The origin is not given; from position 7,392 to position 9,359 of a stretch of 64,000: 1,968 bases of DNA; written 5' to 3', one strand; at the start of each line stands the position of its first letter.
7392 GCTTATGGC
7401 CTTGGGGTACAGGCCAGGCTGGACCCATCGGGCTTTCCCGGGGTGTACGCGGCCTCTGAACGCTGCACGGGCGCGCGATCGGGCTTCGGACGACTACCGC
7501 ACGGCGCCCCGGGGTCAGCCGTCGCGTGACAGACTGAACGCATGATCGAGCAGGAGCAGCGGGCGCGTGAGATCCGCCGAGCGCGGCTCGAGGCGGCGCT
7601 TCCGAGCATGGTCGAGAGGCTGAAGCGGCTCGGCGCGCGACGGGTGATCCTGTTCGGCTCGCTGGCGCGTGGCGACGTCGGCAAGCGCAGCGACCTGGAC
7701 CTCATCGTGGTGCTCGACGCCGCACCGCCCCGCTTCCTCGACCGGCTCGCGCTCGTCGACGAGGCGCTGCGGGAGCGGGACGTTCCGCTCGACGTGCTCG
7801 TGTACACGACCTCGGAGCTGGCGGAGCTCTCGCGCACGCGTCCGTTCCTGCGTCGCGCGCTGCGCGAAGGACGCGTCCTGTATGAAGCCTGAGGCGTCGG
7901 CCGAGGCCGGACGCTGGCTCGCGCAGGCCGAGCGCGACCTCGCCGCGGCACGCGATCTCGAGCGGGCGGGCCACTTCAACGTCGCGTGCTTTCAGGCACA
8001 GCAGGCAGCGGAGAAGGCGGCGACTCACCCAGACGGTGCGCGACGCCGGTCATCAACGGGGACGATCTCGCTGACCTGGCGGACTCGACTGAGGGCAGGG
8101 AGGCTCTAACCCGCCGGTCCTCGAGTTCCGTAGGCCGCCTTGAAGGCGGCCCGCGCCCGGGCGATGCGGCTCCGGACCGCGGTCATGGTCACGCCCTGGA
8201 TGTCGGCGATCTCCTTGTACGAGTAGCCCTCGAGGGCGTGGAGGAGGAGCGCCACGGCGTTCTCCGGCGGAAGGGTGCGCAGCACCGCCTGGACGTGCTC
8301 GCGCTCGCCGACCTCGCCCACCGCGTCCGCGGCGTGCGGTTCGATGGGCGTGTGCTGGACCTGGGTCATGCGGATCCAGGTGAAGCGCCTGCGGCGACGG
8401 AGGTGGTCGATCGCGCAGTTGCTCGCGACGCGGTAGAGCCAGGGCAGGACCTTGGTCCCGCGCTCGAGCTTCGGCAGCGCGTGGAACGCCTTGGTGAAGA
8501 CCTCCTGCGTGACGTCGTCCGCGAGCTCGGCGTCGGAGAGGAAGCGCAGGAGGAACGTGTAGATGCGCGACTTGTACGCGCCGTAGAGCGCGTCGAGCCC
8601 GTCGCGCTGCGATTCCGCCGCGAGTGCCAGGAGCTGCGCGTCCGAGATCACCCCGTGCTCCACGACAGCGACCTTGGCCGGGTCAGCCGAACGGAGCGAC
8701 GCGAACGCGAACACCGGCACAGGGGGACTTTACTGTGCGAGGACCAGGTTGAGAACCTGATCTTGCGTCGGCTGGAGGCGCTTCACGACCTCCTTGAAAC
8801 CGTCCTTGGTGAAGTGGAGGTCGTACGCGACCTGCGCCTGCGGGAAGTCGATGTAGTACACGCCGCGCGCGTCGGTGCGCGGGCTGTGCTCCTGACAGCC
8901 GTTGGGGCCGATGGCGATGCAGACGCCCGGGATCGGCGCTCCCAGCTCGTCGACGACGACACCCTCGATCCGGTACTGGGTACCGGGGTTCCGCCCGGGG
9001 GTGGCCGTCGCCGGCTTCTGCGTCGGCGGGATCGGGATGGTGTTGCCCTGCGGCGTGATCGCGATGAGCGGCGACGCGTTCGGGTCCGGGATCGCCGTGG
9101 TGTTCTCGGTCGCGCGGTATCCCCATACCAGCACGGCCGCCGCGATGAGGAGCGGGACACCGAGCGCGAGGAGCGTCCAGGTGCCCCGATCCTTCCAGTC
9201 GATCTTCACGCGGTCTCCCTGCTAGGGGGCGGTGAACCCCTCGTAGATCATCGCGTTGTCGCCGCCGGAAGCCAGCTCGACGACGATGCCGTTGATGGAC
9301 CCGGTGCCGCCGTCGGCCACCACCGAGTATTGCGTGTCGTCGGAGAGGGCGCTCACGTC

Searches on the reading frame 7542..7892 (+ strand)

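Call 3: search_protein_families(library=pfam, proteins=[window:7542-7892:+], max_evalue=1)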
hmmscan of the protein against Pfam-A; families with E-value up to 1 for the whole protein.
window:7542-7892:+ (116 aa): 5 families
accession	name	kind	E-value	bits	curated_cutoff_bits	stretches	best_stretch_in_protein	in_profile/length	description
PF01909.29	NTP_transf_2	-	2.9e-11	44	21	1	24-110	5-89/93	Nucleotidyltransferase domain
PF18765.7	Polbeta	-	4.1e-09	36.9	26.9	1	34-115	15-89/93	Polymerase beta, Nucleotidyltransferase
PF22600.2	MTPAP-like_central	-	0.0039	17.7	27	1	6-60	19-67/139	Poly(A) RNA polymerase, mitochondrial-like, central palm domain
PF10620.15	MdcG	-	0.016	15.5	26.5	1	46-99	48-103/121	Phosphoribosyl-dephospho-CoA transferase MdcG C-terminal domain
PF22014.2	DUF6932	-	0.082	13.8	27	1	10-66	28-85/142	Family of unknown function (DUF6932)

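Call 26: search_protein_families(library=ncbifam, proteins=[window:7542-7892:+], max_evalue=0.01)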
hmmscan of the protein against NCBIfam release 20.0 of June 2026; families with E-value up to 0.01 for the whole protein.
window:7542-7892:+ (116 aa): 5 families
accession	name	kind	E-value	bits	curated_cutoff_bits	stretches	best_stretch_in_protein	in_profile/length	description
NF047752.1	MntA_antitoxin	equivalog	1.4e-07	31.4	60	1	32-115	7-82/106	type VII toxin-antitoxin system MntA family adenylyltransferase antitoxin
NF051895.1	anti_phage_HalB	equivalog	0.00011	21.8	190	1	36-64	3-31/211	anti-phage Hailong system nucleotidyltransferase HalB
NF001265.0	PRK00227.1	equivalog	0.0027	15.9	799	1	7-96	3-89/693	[protein-PII] uridylyltransferase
NF002895.0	PRK03381.1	equivalog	0.0035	15.5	631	1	5-91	29-118/782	[protein-PII] uridylyltransferase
NF010309.0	PRK13746.1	subfamily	0.0086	15.4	193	1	22-82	18-77/263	aminoglycoside adenylyltransferase family protein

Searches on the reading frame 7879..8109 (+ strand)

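Call 26: search_protein_families(library=ncbifam, proteins=[window:7879-8109:+], max_evalue=0.01)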
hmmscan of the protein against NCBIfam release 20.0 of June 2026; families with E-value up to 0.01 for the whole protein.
window:7879-8109:+ (76 aa): 0 families

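Call 86: search_protein_families(library=pfam, proteins=[window:7882-8106:+], max_evalue=1)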
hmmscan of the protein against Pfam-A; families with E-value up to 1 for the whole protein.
seq(75 aa): 1 family
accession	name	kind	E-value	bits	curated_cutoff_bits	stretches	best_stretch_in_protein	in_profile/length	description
PF05168.19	HEPN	-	5.4e-10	39.9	22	1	11-47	3-39/117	HEPN domain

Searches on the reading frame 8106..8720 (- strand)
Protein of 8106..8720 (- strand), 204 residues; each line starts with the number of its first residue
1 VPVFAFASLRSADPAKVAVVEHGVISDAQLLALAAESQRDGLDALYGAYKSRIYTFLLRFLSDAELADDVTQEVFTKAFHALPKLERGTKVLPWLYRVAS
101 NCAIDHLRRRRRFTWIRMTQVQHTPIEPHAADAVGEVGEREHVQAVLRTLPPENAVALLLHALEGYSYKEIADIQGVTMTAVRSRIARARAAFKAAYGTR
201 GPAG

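Call 3: search_protein_families(library=pfam, proteins=[window:8106-8720:-], max_evalue=1)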
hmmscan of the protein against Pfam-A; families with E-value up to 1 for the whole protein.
window:8106-8720:- (204 aa): 10 families
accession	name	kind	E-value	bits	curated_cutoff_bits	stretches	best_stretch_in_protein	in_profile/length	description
PF04542.20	Sigma70_r2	-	9.2e-18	64.2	24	1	45-112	1-70/71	Sigma-70 region 2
PF08281.18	Sigma70_r4_2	-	1.8e-15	56.8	25.7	1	143-192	4-53/54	Sigma-70, region 4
PF04545.22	Sigma70_r4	-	5e-06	26.4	24.1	1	146-191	1-46/50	Sigma-70, region 4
PF22233.2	PhyR_sigma-like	-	1.5e-05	25.2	27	1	147-190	1-44/50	Response regulator PhyR, sigma-like domain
PF07638.17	Sigma70_ECF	-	0.00039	20.8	21.1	1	94-195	78-181/185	ECF sigma factor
PF13384.12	HTH_23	-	0.001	19.3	24.6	1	157-188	10-40/50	Homeodomain-like domain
PF13518.12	HTH_28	-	0.004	17.7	25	1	158-191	5-38/52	Helix-turn-helix domain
PF13404.12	HTH_AsnC-type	-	0.013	15.7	27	1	167-188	19-40/42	AsnC-type helix-turn-helix domain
PF04297.20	UPF0122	-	0.058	14.1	22.7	1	159-193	27-61/101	Putative helix-turn-helix protein, YlxM / p13 like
PF13551.12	HTH_29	-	0.093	13.3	28.1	1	158-190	4-37/64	Winged helix-turn helix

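Call 26: search_protein_families(library=ncbifam, proteins=[window:8106-8720:-], max_evalue=0.01)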
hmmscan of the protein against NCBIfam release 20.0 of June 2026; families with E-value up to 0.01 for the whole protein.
window:8106-8720:- (204 aa): 94 families (the best 25 are shown)
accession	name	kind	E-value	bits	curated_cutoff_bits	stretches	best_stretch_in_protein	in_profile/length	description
NF009171.0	PRK12518.1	equivalog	1.1e-31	110.1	208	1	21-200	8-187/191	RNA polymerase sigma factor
TIGR02950.1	SigM_subfam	subfamily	3.1e-27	95.4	147.95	1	42-196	2-157/159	RNA polymerase sigma factor, SigM family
TIGR02959.1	SigZ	equivalog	4.8e-27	94.8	168.65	1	48-195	3-146/170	RNA polymerase sigma factor SigZ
NF007215.0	PRK09637.1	equivalog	1.8e-26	93.3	212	1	44-195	5-152/181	RNA polymerase sigma factor SigZ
NF009166.1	PRK12513.1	equivalog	6.4e-26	91.2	206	1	26-195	8-184/193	RNA polymerase sigma factor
NF058625.1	sigma_PG0214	equivalog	3.1e-25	88.8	130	1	49-197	13-161/170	GFO_1088 family ECF-type sigma factor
NF004113.0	PRK05602.1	equivalog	7.3e-25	87.8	208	1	19-196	24-200/211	RNA polymerase sigma factor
NF007229.0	PRK09647.1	equivalog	1.8e-24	86.3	265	1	42-199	46-204/220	RNA polymerase sigma factor SigE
NF007225.0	PRK09643.1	equivalog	3.9e-24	85.5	190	1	20-194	7-179/204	RNA polymerase sigma factor SigM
NF007223.0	PRK09641.1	equivalog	1.3e-23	83.8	209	1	38-195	16-182/187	RNA polymerase sigma factor SigW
TIGR02985.1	Sig70_bacteroi1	subfamily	2.6e-23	83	126.4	1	43-194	4-159/162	RNA polymerase sigma-70 factor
TIGR02983.1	SigE-fam_strep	subfamily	3.5e-23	82.3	141.55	1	37-196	3-157/162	SigE family RNA polymerase sigma factor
NF009176.0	PRK12524.1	equivalog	4e-23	82.2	264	1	23-197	9-184/196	RNA polymerase sigma factor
NF007216.0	PRK09638.1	equivalog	4.4e-23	82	194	1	27-189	5-166/180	RNA polymerase sigma factor SigY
TIGR02939.1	RpoE_Sigma70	equivalog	6.4e-23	81.8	236.15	1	26-194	6-183/190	RNA polymerase sigma factor RpoE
TIGR02937.1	sigma70-ECF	superfamily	1.7e-22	79.8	42.9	1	41-193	2-161/165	sigma-70 family RNA polymerase sigma factor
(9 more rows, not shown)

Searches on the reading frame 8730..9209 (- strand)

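Call 3: search_protein_families(library=pfam, proteins=[window:8730-9209:-], max_evalue=1)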
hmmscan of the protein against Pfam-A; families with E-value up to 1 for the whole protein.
window:8730-9209:- (159 aa): 3 families
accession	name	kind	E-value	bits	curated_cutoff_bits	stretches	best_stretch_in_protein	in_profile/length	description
PF13620.12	CarboxypepD_reg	-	1.3e-10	41.9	32.3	1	81-157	2-81/82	Carboxypeptidase regulatory-like domain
PF13715.12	CarbopepD_reg_2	-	0.00015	22.1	32.2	1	81-155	1-72/88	CarboxypepD_reg-like domain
PF17789.7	MG4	-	0.15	12.7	24.7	1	76-122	13-60/95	Macroglobulin domain MG4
